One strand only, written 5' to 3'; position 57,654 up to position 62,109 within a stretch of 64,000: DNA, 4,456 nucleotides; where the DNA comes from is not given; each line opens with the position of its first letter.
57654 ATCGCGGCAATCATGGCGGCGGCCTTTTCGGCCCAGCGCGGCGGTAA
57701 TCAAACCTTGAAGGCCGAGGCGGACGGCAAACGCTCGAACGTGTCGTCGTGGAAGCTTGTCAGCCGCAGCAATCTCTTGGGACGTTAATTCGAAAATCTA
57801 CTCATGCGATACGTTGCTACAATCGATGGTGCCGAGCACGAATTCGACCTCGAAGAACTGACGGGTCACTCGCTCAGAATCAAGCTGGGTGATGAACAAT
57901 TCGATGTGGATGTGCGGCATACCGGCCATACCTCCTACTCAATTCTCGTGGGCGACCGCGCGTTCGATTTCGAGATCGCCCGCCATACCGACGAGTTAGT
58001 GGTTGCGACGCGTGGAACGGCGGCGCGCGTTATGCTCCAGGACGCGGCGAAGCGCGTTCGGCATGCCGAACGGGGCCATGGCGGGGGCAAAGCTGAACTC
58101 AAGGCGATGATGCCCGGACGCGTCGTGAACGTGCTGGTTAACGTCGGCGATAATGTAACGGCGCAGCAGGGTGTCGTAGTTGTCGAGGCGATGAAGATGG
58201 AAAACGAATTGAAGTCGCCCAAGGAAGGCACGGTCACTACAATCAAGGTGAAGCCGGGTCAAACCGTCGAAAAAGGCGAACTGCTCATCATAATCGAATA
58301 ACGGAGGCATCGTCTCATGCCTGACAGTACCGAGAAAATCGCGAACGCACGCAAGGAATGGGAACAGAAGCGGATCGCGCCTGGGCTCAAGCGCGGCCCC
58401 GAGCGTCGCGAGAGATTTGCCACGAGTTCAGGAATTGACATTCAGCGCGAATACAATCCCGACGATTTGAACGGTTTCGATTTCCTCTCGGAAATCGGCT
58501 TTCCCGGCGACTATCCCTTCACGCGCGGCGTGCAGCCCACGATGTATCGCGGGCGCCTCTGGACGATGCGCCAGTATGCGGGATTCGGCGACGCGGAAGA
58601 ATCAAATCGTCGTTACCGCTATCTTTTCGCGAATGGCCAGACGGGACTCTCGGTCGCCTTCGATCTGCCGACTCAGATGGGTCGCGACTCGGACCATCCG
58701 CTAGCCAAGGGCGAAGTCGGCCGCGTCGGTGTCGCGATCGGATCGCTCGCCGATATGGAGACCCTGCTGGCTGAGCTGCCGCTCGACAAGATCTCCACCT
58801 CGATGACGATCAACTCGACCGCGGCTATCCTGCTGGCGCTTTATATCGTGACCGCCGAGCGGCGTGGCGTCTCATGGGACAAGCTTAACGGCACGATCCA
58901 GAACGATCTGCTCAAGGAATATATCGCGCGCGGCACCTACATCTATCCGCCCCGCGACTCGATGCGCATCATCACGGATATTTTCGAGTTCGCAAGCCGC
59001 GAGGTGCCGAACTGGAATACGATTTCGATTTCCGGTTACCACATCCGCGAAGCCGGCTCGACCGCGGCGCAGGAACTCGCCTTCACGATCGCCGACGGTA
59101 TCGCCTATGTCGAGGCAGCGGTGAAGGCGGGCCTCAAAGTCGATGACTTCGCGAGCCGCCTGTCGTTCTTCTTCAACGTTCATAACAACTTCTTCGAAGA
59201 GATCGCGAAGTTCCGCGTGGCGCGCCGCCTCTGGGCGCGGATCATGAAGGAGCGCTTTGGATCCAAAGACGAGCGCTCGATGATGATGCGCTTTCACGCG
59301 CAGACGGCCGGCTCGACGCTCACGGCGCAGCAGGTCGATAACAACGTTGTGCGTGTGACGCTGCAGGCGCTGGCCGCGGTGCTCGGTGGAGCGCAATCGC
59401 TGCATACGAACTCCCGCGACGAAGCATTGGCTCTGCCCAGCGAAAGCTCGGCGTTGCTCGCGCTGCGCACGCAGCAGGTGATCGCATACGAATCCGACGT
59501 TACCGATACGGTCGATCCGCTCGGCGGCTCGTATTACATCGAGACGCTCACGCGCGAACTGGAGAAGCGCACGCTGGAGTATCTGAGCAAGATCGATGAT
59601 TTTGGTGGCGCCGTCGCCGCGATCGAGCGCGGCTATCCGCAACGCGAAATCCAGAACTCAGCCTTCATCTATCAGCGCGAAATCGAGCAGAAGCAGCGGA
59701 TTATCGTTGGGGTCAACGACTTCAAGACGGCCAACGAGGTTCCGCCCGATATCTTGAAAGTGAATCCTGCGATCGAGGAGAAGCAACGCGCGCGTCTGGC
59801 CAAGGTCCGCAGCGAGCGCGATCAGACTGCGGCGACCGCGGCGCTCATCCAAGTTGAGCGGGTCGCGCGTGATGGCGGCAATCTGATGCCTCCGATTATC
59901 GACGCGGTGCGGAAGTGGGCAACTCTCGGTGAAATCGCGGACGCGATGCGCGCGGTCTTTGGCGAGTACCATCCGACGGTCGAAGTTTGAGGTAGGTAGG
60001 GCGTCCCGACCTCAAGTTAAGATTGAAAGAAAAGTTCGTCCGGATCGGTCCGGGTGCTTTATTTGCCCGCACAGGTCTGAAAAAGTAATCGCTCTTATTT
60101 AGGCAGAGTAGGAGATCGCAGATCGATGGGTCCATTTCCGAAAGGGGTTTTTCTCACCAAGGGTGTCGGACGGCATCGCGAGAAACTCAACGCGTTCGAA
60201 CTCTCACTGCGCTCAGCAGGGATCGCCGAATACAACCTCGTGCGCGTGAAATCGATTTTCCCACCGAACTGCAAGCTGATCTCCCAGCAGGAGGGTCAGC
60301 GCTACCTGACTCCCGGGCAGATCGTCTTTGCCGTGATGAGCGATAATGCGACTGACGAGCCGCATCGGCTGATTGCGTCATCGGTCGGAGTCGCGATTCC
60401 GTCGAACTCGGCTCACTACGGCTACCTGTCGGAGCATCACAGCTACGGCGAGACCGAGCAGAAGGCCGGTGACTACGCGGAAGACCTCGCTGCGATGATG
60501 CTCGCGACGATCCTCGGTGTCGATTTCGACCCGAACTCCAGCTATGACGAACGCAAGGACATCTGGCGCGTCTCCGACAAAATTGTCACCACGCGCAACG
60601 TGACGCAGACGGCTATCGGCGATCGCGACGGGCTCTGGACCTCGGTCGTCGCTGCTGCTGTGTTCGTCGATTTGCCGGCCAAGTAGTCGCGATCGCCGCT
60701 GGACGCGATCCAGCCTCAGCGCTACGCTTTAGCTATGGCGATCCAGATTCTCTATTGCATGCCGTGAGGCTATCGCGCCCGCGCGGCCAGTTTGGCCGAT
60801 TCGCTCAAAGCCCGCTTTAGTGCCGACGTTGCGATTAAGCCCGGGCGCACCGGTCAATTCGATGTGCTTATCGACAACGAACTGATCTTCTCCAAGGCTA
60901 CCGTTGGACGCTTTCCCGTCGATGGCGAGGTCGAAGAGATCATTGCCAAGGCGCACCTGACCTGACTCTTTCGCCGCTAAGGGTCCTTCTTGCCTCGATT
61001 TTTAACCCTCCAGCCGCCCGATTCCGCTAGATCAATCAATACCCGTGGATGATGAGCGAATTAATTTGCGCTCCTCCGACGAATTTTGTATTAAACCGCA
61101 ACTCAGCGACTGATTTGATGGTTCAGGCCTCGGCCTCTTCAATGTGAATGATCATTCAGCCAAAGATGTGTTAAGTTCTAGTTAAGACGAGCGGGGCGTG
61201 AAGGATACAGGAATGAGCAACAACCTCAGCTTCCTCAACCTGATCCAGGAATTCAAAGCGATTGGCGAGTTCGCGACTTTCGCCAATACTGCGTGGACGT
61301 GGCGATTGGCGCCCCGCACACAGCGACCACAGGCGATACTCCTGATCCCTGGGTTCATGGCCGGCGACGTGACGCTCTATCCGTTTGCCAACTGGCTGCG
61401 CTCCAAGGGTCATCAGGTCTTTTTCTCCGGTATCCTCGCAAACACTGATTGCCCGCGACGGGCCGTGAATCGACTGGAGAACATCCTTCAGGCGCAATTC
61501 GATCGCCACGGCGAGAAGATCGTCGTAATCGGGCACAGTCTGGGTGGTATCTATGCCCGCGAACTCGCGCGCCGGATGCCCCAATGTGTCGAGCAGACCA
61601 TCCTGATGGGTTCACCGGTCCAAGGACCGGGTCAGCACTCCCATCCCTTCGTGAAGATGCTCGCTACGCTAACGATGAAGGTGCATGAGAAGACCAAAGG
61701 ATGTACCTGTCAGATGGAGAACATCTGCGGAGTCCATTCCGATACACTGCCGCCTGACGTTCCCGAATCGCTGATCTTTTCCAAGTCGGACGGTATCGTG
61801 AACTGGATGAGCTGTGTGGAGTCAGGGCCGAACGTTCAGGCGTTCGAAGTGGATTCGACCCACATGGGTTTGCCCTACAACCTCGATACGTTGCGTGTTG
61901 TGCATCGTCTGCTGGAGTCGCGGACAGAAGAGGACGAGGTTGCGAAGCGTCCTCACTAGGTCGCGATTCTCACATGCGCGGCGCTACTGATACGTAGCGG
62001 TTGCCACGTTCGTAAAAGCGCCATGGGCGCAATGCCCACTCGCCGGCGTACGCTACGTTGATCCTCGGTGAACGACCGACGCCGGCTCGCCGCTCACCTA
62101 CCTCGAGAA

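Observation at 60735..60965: Hidden CxxU selenoprotein of the SelW/Rdx family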

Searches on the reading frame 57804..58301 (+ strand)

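Call 4: search_protein_families(library=pfam, proteins=[window:57804-58301:+], max_evalue=0.01)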
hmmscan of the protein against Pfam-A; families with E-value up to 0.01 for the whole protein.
window:57804-58301:+ (165 aa): 5 families
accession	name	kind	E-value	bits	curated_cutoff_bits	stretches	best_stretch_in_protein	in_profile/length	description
PF00364.28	Biotin_lipoyl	-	2.7e-19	69.2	22.1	1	99-164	3-73/73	Biotin-requiring enzyme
PF13533.13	Biotin_lipoyl_2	-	6.1e-08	32.8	29.8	1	136-165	3-32/32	Biotin-lipoyl like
PF13437.12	HlyD_3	-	4.1e-05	24.7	22.2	0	136-164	2-30/106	HlyD family secretion protein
PF16576.10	HlyD_D23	-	0.0007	19.4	30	0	133-164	108-139/214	Barrel-sandwich domain of CusB or HlyD membrane-fusion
PF01597.25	GCV_H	-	0.0086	16.4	22.2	0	99-147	25-74/122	Glycine cleavage H-protein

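Call 5: search_protein_families(library=ncbifam, proteins=[window:57804-58301:+], max_evalue=0.01)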
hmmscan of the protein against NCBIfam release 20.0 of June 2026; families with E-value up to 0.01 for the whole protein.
window:57804-58301:+ (165 aa): 27 families (the best 25 are shown)
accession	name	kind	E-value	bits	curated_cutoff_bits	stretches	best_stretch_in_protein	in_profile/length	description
NF004173.0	PRK05641.1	equivalog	3e-25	89.6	199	1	6-163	7-151/153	putative acetyl-CoA carboxylase biotin carboxyl carrier protein subunit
NF005117.0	PRK06549.1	equivalog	2.6e-22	79.8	159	1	86-164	50-129/130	acetyl-CoA carboxylase biotin carboxyl carrier protein subunit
NF006761.0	PRK09282.1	domain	2.2e-21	76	402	1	37-165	459-590/591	pyruvate carboxylase subunit B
NF009554.0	PRK12999.1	equivalog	8.8e-18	63.5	965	1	67-165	1046-1146/1147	pyruvate carboxylase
NF010643.0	PRK14040.1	subfamily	3.9e-17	61.9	892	1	38-164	475-594/595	oxaloacetate decarboxylase subunit alpha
TIGR01108.1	oadA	equivalog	9.1e-17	60.7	756.5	1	49-161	470-582/582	sodium-extruding oxaloacetate decarboxylase subunit alpha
TIGR01235.1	pyruv_carbox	equivalog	9.6e-17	59.8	1114.45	1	67-165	1043-1143/1143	pyruvate carboxylase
TIGR02712.1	urea_carbox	equivalog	1.9e-16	59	1303.85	1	26-165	1058-1201/1201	urea carboxylase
NF047903.1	MmDecMmdC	equivalog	1.5e-14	54.5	200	1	91-164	58-131/132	methylmalonyl-CoA decarboxylase subunit gamma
NF006079.0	PRK08225.1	equivalog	1.5e-14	53.7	95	1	98-165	3-70/70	acetyl-CoA carboxylase biotin carboxyl carrier protein subunit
NF010645.0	PRK14042.1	equivalog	5.3e-13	48.6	1182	1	95-165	524-594/596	pyruvate carboxylase subunit B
NF004547.1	PRK05889.1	equivalog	1.9e-12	47.2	75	1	98-165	4-71/71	biotin/lipoyl-binding carrier protein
NF008814.0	PRK11854.1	equivalog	2.2e-11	42.9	722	1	105-165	15-75/637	pyruvate dehydrogenase complex dihydrolipoyllysine-residue acetyltransferase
TIGR01348.1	PDHac_trf_long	equivalog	2.7e-11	42.7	552.1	1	105-165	14-74/587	dihydrolipoyllysine-residue acetyltransferase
TIGR00531.1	BCCP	equivalog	4.5e-11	43.5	115.2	1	111-165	101-155/156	acetyl-CoA carboxylase biotin carboxyl carrier protein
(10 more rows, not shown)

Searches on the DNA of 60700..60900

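Call 48: search_rna_families(source=window, start=60700, end=60900, threshold=evalue, max_evalue=10)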
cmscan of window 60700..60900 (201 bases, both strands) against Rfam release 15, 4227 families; matches with E-value up to 10: 1.
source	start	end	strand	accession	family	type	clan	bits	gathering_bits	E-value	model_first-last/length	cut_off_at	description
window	60811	60875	-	RF02927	Actino-ugpB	Gene; sRNA;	-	12.3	42.5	7.8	1-61/61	no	Actino-ugpB RNA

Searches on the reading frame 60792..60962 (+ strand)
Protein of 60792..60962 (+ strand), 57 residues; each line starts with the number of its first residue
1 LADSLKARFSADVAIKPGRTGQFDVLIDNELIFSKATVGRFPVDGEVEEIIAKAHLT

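Call 67: search_protein_families(library=pfam, proteins=[window:60792-60962:+], max_evalue=0.1)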
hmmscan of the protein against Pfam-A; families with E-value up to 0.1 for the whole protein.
window:60792-60962:+ (57 aa): 1 family
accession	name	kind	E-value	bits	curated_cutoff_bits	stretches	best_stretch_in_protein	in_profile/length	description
PF10262.15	Rdx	-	2.1e-09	37.9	22.6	1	1-52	19-73/74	Rdx family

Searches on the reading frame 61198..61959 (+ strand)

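Call 4: search_protein_families(library=pfam, proteins=[window:61198-61959:+], max_evalue=0.01)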
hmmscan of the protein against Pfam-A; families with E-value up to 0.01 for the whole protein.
window:61198-61959:+ (253 aa): 10 families
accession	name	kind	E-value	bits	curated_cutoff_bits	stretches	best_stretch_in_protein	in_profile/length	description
PF07819.20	PGAP1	-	1.4e-06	28.7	24.3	1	88-164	74-153/233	PGAP1-like alpha/beta domain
PF12146.15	Hydrolase_4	-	2.7e-06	27.3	27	1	99-166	69-137/239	Serine aminopeptidase, S33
PF12697.13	Abhydrolase_6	-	3e-05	25.2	26.3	1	84-152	47-105/217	Alpha/beta hydrolase family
PF02089.21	Palm_thioest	-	0.00018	21.8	26.8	1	98-149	63-118/254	Palmitoyl protein thioesterase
PF05728.18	UPF0227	-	0.00024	21.5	21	1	79-128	35-81/187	Uncharacterised protein family (UPF0227)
PF12695.13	Abhydrolase_5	-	0.00046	20.5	27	1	54-142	9-92/164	Alpha/beta hydrolase family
PF00561.26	Abhydrolase_1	-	0.002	18.3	25.8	1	106-144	69-103/245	alpha/beta hydrolase fold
PF00756.26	Esterase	-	0.0021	18.3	22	1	91-138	100-147/251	Putative esterase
PF11187.14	Mbeg1-like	-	0.0084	16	21.1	0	87-149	69-127/224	Mbeg1-like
PF06259.18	Abhydrolase_8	-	0.0093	16.1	20.5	0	89-140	90-143/178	Alpha/beta hydrolase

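Call 5: search_protein_families(library=ncbifam, proteins=[window:61198-61959:+], max_evalue=0.01)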
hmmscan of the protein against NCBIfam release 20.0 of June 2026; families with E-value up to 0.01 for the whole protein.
window:61198-61959:+ (253 aa): 4 families
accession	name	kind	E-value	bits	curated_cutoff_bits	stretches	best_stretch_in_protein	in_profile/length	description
NF011457.0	PRK14875.1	equivalog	1.3e-05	24.4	307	1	87-140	178-232/372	acetoin dehydrogenase dihydrolipoyllysine-residue acetyltransferase subunit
TIGR01738.1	bioH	equivalog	0.00041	20.1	206.95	1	91-142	50-101/245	pimeloyl-ACP methyl ester esterase BioH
TIGR02427.1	protocat_pcaD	equivalog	0.0047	16.4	255.85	1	90-138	62-111/251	3-oxoadipate enol-lactonase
NF051488.1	bifunc_PcaDC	exception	0.0054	15.9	390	1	89-140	60-112/375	bifunctional 3-oxoadipate enol-lactonase/4-carboxymuconolactone decarboxylase PcaDC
